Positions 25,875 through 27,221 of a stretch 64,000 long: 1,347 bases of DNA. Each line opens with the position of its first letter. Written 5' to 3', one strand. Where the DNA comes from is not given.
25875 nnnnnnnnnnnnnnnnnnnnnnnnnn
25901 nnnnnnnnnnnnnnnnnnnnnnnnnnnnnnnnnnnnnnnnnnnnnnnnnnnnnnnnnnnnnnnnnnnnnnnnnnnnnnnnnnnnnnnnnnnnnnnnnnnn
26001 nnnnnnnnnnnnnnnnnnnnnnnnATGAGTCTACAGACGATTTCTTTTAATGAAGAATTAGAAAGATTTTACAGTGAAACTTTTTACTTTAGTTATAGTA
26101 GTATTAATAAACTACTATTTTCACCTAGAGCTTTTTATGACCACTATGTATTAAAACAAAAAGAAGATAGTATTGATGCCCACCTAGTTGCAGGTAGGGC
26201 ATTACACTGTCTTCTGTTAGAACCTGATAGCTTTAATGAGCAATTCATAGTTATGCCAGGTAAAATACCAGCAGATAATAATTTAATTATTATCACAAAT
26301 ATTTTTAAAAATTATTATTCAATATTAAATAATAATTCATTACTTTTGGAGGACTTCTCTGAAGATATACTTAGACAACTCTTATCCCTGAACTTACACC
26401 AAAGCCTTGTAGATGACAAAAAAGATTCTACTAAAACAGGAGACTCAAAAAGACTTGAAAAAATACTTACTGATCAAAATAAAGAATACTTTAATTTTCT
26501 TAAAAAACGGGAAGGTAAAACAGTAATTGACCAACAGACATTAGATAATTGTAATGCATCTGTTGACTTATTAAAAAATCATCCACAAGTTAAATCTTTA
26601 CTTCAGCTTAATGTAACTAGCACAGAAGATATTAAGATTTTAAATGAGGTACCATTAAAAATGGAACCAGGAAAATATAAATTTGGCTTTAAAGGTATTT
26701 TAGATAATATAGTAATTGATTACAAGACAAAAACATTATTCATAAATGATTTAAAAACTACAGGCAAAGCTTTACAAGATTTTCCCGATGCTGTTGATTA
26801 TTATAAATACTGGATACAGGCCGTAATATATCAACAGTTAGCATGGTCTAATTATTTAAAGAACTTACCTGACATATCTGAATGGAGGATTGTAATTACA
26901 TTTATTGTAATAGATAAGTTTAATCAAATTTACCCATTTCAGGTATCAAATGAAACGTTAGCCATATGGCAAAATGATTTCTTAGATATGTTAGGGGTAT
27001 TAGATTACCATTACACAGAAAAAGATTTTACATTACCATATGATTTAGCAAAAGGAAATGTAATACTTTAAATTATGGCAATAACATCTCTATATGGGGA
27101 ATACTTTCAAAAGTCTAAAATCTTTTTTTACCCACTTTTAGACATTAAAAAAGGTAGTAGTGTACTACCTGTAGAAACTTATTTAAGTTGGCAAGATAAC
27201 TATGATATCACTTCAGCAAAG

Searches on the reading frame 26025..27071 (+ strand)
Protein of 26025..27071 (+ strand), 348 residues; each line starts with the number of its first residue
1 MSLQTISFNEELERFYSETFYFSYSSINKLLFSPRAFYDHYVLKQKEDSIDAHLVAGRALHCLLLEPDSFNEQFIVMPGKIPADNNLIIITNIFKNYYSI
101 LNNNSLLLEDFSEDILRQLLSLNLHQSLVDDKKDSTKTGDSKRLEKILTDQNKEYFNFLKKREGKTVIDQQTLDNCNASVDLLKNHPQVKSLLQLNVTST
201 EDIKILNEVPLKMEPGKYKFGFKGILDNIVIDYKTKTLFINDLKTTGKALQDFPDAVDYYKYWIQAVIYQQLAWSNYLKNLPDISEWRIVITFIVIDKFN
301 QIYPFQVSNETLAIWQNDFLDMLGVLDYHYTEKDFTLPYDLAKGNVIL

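Call 9: search_protein_families(library=phrogs, proteins=[window:26025-27071:+], max_evalue=0.001)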
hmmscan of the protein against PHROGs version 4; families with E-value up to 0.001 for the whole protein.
window:26025-27071:+ (348 aa): 3 families
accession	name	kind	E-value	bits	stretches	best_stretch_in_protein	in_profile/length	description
phrog_412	-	DNA, RNA and nucleotide metabolism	2.3e-24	87.5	1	12-304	146-356/440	exonuclease VIII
phrog_69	-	DNA, RNA and nucleotide metabolism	1.3e-07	32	1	164-320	157-292/501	exonuclease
phrog_607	-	DNA, RNA and nucleotide metabolism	0.00024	20.4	1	36-273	608-804/883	exonuclease VII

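Call 10: search_protein_families(library=pfam, proteins=[window:26025-27071:+], max_evalue=0.01)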
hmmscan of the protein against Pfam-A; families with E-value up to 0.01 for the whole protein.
window:26025-27071:+ (348 aa): 2 families
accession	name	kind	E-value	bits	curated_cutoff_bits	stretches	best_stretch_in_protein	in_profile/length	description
PF12705.13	PDDEXK_1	-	1.8e-08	35.1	22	1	209-317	111-215/247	PD-(D/E)XK nuclease superfamily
PF12684.13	DUF3799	-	3.8e-06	27.3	26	1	23-281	1-172/233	PDDEXK-like domain of unknown function (DUF3799)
